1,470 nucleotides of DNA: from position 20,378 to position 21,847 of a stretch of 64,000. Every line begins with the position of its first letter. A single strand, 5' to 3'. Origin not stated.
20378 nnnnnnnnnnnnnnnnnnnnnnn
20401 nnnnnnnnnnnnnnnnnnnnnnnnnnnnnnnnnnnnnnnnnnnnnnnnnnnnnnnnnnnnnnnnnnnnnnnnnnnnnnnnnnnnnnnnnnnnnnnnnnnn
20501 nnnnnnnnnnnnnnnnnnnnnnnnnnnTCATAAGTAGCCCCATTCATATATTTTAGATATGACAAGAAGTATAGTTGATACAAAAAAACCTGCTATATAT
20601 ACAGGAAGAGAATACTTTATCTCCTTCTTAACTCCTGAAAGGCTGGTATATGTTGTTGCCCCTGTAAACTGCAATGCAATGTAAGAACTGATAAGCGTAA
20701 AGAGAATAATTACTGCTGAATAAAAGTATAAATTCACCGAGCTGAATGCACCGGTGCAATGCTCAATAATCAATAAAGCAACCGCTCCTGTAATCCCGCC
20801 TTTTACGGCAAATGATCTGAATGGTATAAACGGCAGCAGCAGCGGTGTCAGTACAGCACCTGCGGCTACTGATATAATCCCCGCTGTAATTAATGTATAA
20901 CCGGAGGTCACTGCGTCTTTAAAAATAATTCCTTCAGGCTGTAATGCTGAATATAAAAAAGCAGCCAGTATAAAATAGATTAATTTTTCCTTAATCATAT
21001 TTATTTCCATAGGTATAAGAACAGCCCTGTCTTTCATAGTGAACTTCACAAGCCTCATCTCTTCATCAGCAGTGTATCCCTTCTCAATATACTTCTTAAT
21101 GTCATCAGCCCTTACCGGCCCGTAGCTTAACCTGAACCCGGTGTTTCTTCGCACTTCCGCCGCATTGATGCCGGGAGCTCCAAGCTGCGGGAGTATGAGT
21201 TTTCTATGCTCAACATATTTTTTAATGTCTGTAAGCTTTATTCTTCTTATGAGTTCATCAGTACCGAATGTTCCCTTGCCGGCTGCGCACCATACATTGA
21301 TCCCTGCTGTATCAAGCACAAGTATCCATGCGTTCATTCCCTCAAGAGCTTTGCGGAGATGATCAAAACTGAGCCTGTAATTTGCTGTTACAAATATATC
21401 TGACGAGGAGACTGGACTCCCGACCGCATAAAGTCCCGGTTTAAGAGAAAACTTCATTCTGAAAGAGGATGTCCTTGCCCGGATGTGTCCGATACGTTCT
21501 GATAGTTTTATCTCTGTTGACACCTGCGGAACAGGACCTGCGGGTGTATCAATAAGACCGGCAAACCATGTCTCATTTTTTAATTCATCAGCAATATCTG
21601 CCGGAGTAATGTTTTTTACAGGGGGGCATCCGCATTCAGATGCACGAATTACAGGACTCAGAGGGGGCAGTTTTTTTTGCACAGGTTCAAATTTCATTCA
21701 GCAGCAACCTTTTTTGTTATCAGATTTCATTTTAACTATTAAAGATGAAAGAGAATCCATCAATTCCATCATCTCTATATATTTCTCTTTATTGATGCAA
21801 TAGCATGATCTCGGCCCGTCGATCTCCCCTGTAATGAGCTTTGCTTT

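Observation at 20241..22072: arsR-hgcA-hgcB mercury-methylation operon with a perfect palindromic operator, embedded in an arsenic / thiol-redox island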

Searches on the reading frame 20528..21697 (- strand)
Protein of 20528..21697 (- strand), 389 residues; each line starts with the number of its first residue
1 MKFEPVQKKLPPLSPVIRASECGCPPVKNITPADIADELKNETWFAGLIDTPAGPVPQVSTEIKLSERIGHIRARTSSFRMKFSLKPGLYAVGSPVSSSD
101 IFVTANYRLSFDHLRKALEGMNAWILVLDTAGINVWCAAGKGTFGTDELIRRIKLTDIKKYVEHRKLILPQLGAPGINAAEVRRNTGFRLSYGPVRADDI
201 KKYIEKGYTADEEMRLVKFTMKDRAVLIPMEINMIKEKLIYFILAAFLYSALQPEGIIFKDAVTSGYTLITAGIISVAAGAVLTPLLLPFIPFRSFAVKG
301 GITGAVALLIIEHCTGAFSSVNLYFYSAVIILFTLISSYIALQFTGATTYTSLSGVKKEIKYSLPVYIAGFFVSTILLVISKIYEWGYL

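Call 3: search_protein_families(library=ncbifam, proteins=[window:20528-21697:-], max_evalue=0.01)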
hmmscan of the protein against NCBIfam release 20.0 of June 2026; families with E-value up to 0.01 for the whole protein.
window:20528-21697:- (389 aa): 3 families
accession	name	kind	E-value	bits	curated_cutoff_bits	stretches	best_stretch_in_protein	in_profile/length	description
NF040863.1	HgcA_corrinoid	equivalog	1.2e-120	402.6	275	1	56-383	1-324/325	mercury methylation corrinoid protein HgcA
NF043039.1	HgcAB_like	equivalog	9e-60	203.1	285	1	81-352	12-280/350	HgcAB-like fusion protein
NF003195.0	PRK04165.1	equivalog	1.1e-16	60.8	306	1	84-206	323-445/450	acetyl-CoA decarbonylase/synthase complex subunit gamma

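Call 4: search_protein_families(library=pfam, proteins=[window:20528-21697:-], max_evalue=0.01)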
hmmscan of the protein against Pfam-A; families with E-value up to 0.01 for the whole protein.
window:20528-21697:- (389 aa): 1 family
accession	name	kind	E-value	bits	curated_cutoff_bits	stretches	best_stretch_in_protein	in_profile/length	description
PF03599.22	CdhD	-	5.9e-10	38.9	24.8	1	84-200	267-383/387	CO dehydrogenase/acetyl-CoA synthase delta subunit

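Call 21: find_homologous_proteins(query=window:20528-21697:-, max_evalue=1e-10)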
Query window:20528-21697:- (389 aa): 7999 proteins with E <= 1e-10 among 8000 candidates; the best 120 are listed.
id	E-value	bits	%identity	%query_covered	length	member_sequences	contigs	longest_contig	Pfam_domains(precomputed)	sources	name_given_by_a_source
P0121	1.2e-214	731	83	100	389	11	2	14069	PF03599.23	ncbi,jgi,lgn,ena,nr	ncbi:MAG TPA: mercury methylation corrinoid protein HgcA [Spirochaetota bacterium]|nr:mercury methyl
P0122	4.8e-199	679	77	100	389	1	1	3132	PF03599.23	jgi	-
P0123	1.8e-192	658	77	100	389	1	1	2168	PF03599.23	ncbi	-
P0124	2.2e-191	654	75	100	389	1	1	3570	PF03599.23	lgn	-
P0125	3.3e-188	644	74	100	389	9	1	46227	PF03599.23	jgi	-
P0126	2.0e-184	631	72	100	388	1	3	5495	PF03599.23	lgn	-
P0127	4.3e-183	627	75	95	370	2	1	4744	PF03599.23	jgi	jgi:acetyl-CoA decarbonylase/synthase complex subunit gamma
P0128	2.5e-180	618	70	100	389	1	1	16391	PF03599.23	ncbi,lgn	-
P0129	3.5e-177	607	71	100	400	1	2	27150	PF03599.23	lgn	-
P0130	4.0e-173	594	67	100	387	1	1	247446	PF03599.23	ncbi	-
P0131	1.0e-168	579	66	100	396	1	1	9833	PF03599.23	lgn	-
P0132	7.1e-156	537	62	100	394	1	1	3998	PF03599.23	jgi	jgi:hypothetical protein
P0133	4.6e-153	528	61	100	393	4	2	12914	PF03599.23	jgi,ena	-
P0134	5.7e-151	521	60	100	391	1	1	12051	PF03599.23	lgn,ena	-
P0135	2.1e-150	519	59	100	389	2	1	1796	PF03599.23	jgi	-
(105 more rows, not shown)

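Call 24: find_related_loci(query=A2, collection=metagenome_contigs, flank=3000)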
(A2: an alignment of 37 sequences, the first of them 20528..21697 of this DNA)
Query A2 (389 aa) in metagenome_contigs; peptide patterns used: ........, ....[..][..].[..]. (x = any residue, [..] = any of these).
600 stretches matched a pattern (row limit reached: there are more); 595 encode a relative of the query (tblastn E <= 1e-3); the best 80 are kept; 80 distinct loci.
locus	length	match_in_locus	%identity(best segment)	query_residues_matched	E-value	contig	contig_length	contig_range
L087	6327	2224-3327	49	7-386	4e-119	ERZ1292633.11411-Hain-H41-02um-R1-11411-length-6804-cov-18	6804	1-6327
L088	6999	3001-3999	56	53-389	4e-118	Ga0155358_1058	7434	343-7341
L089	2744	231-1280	52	38-386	6e-123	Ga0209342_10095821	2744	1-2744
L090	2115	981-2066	49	15-387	2e-124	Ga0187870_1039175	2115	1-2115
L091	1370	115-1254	49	20-389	6e-128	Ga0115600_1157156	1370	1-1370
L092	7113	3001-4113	51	18-389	1e-116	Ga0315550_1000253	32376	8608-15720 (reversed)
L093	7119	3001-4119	48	1-386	5e-116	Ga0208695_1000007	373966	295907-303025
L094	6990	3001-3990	55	56-389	6e-115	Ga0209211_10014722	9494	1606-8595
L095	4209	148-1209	49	24-387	2e-115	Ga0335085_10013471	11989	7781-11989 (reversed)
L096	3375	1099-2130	51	44-387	1e-116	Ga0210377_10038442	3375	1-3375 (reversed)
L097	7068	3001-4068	49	28-386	2e-112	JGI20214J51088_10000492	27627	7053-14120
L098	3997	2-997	53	58-389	7e-112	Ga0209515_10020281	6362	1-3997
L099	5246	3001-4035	53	44-389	4e-111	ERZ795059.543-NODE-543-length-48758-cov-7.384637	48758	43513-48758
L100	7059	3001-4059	48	37-389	1e-110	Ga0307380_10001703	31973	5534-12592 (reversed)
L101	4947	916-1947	51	46-389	3e-110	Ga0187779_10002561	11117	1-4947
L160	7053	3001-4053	43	18-369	2e-90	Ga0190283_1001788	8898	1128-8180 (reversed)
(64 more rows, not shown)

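Call 36: find_homologous_proteins(query=L160:2217-2573:+, max_evalue=0.00001)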
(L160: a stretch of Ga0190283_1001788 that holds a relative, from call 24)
Query L160:2217-2573:+ (119 aa): 713 proteins with E <= 0.00001 among 715 candidates; the best 120 are listed.
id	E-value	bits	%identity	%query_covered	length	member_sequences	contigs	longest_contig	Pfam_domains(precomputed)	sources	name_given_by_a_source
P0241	1.1e-70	253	97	100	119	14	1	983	PF12840.14,PF01022.27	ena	-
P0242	1.9e-70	252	96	100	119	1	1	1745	PF12840.14,PF01022.27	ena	-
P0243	8.8e-70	250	96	100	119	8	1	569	PF12840.14,PF01022.27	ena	-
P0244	4.0e-69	248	94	100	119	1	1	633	PF12840.14,PF01022.27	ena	-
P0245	5.5e-69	248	95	100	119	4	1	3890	PF12840.14,PF01022.27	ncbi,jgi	-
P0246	8.8e-68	244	95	99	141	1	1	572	PF12840.14,PF01022.27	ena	-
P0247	4.3e-67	242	92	100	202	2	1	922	PF12840.14,PF01022.27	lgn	-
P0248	2.1e-66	239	92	100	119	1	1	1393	PF12840.14,PF01022.27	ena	-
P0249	2.8e-65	236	88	100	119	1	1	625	PF12840.14,PF01022.27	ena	-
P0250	3.6e-65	235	90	100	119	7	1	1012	PF12840.14,PF01022.27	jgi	-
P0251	5.5e-65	235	91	100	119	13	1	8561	PF12840.14,PF01022.27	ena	-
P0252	2.8e-64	232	99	90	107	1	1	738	PF12840.14,PF01022.27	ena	-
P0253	3.0e-64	232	87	99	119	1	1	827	PF12840.14,PF01022.27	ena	-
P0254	5.6e-63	228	92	94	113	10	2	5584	PF01022.27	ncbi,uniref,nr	ncbi:MAG: winged helix-turn-helix transcriptional regulator [Desulfobacteraceae bacterium]|uniref:Wi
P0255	2.3e-62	226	87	100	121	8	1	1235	PF12840.14,PF01022.27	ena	-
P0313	5.7e-56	206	87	90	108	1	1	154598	PF12840.14,PF01022.27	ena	-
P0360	1.2e-50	188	87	83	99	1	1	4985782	PF12840.14,PF01022.27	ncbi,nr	ncbi:MAG: winged helix-turn-helix transcriptional regulator [Desulfobacteraceae bacterium]|nr:MAG: w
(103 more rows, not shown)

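Call 37: find_encoding_contigs(protein=P0360, flank=4000, max_places=2)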
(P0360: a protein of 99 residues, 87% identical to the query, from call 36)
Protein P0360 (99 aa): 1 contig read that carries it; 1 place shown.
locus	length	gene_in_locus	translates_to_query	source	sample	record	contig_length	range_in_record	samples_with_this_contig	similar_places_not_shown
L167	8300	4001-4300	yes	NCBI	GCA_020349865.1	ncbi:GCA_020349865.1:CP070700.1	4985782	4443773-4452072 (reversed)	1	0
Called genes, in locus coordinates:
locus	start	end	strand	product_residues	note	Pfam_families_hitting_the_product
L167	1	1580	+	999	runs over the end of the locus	PF00873:ACR_tran, PF03176:MMPL (weak), PF00873:ACR_tran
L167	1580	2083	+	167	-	-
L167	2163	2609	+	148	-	-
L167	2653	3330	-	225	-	PF13431:TPR_17 (faint), PF21033:RMD1-3 (faint), PF07719:TPR_2 (faint), PF00515:TPR_1 (weak), PF13181:TPR_8 (weak), PF13432:TPR_16 (weak), PF23914:TPR_CcmH_CycH (weak), PF14559:TPR_19 (weak), +5 more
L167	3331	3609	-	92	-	PF01169:GDT1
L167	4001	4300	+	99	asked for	PF01022:HTH_5, PF12840:HTH_20 (weak)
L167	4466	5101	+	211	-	PF09626:DHC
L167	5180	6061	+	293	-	PF12974:Phosphonate-bd, PF09084:NMT1 (weak)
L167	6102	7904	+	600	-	PF17203:sCache_3_2, PF00672:HAMP, PF00989:PAS, PF08448:PAS_4, PF13426:PAS_9, PF08447:PAS_3 (weak), PF07730:HisKA_3, PF02518:HATPase_c, +1 more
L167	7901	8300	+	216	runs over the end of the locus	PF00072:Response_reg, PF00196:GerE, PF08281:Sigma70_r4_2 (weak), PF13384:HTH_23 (faint)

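Call 38: find_encoding_contigs(protein=P0313, flank=4000, max_places=2)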
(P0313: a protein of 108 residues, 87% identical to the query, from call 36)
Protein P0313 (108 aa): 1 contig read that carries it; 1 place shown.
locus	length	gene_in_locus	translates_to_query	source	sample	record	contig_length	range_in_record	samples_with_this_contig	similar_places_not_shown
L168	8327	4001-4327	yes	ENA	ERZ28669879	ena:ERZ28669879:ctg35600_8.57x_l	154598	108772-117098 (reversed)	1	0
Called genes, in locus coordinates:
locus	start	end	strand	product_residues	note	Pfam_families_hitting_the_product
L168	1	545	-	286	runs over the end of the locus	PF13507:GATase_5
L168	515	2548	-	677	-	PF00586:AIRS (faint), PF02769:AIRS_C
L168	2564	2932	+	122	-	-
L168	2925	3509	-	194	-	PF02700:PurS (weak)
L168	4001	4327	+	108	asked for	PF01022:HTH_5, PF12840:HTH_20 (weak)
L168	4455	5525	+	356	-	PF03599:CdhD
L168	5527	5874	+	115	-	PF25160:LdpA_Fe-S-bd (faint), PF00037:Fer4, PF12797:Fer4_2 (weak), PF12837:Fer4_6 (weak), PF13237:Fer4_10, PF14697:Fer4_21, PF12838:Fer4_7, PF13187:Fer4_9, +2 more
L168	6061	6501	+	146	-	-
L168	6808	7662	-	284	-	PF05099:TerB, PF02635:DsrE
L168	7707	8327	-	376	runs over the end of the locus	PF04389:Peptidase_M28, PF01546:Peptidase_M20, PF07687:M20_dimer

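Call 55: search_protein_families(library=ncbifam, proteins=[L160:2601-2951:+], max_evalue=0.00001)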
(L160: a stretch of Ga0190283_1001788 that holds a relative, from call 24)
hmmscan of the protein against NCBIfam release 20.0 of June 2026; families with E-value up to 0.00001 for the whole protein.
L160:2601-2951:+ (116 aa): 0 families

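Call 67: list_cluster_members(proteins=[window:20528-21697:-, window:21698-22042:-])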
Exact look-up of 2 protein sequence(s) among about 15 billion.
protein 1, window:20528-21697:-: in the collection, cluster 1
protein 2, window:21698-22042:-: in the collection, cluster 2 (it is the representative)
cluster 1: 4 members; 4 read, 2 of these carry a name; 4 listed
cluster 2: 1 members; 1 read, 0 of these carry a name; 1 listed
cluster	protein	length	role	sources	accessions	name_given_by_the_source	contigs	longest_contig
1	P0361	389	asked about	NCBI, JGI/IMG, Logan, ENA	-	-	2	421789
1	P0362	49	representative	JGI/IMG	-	DNA-binding FrmR family transcriptional regulator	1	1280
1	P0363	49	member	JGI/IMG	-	DNA-binding FrmR family transcriptional regulator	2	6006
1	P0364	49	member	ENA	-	-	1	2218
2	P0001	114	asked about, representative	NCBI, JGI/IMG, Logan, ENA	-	-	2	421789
